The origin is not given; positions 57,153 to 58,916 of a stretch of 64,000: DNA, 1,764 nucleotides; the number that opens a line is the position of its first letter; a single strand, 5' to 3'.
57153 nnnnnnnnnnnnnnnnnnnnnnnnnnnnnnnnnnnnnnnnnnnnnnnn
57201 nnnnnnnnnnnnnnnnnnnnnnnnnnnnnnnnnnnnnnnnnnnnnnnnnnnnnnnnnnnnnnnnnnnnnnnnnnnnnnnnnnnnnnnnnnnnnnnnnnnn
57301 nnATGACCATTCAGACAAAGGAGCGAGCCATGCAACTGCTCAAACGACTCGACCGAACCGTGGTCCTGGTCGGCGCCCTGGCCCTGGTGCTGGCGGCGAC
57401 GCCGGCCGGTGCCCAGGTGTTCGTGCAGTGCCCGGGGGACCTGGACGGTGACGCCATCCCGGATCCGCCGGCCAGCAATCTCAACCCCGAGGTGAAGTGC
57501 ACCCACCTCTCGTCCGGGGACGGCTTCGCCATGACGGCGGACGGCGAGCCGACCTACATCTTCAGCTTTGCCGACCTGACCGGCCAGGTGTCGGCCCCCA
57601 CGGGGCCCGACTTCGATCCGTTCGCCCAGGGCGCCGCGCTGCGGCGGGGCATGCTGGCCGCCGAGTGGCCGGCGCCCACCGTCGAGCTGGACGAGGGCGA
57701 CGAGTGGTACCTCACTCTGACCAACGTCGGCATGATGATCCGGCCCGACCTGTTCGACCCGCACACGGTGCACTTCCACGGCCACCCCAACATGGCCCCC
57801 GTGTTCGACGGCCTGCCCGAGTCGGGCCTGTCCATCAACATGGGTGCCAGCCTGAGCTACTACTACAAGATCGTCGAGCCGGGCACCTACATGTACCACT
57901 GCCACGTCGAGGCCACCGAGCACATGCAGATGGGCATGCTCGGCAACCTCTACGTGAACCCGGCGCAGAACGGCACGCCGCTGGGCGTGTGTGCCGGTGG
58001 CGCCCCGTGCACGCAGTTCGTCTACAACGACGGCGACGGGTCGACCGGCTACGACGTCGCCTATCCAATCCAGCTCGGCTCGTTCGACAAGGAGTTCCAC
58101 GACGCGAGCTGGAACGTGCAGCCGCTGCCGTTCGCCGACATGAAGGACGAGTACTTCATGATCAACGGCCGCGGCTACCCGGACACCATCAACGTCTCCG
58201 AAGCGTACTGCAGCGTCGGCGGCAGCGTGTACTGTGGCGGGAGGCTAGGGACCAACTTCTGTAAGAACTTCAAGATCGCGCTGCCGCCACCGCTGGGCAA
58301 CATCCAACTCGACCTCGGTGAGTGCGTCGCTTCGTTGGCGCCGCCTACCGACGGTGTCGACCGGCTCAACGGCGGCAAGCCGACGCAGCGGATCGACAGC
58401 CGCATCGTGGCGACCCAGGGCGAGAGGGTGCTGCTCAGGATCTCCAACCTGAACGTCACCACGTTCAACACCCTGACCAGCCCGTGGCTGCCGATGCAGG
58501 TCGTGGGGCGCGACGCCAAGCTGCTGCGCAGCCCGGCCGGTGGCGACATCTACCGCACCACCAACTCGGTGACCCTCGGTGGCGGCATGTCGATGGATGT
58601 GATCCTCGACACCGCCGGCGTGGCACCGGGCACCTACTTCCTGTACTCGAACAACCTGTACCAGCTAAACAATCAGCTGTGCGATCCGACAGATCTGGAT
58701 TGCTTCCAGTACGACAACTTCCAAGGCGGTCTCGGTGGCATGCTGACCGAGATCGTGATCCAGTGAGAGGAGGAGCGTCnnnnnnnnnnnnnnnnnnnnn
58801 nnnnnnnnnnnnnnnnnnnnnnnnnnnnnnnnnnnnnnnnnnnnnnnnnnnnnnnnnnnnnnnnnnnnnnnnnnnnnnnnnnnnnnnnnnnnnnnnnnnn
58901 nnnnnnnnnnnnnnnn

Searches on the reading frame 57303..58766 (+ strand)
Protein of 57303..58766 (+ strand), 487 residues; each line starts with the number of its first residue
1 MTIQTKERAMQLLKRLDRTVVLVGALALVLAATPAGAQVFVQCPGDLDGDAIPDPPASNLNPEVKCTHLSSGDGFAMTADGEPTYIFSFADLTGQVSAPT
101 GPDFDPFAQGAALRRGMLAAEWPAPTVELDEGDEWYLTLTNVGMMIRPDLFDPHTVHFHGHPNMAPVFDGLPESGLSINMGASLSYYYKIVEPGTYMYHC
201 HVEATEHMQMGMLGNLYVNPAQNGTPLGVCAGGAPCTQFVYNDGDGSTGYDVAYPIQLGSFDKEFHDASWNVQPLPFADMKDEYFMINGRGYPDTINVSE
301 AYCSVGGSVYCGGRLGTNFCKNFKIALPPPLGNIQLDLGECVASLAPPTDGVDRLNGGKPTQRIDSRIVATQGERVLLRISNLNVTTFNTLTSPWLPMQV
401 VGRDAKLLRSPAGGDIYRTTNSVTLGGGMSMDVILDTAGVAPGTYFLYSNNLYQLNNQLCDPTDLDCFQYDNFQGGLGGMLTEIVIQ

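Call 10: search_protein_families(library=pfam, proteins=[window:57303-58766:+])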
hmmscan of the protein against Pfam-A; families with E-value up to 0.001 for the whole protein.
window:57303-58766:+ (487 aa): 3 families
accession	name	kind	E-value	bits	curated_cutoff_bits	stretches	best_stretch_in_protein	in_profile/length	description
PF07732.21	Cu-oxidase_3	-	1.9e-12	47.7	21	1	120-222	22-118/119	Multicopper oxidase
PF07731.20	Cu-oxidase_2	-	4.2e-10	39.9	20.4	1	124-221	32-136/137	Multicopper oxidase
PF00394.28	Cu-oxidase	-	0.00045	20.8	21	0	366-461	58-145/157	Multicopper oxidase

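Call 27: search_protein_families(library=ncbifam, proteins=[window:57303-58766:+], max_evalue=0.01)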
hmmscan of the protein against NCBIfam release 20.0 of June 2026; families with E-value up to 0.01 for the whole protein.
window:57303-58766:+ (487 aa): 3 families
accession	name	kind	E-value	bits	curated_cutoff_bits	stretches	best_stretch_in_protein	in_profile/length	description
TIGR01480.1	copper_res_A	subfamily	7e-11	41.3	478.95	1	121-223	72-165/593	copper resistance system multicopper oxidase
TIGR03388.1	ascorbase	equivalog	7.1e-07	28.3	614.8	1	120-222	27-123/542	L-ascorbate oxidase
TIGR02376.1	Cu_nitrite_red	equivalog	2.1e-06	27.3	296.3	1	119-222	53-148/326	copper-containing nitrite reductase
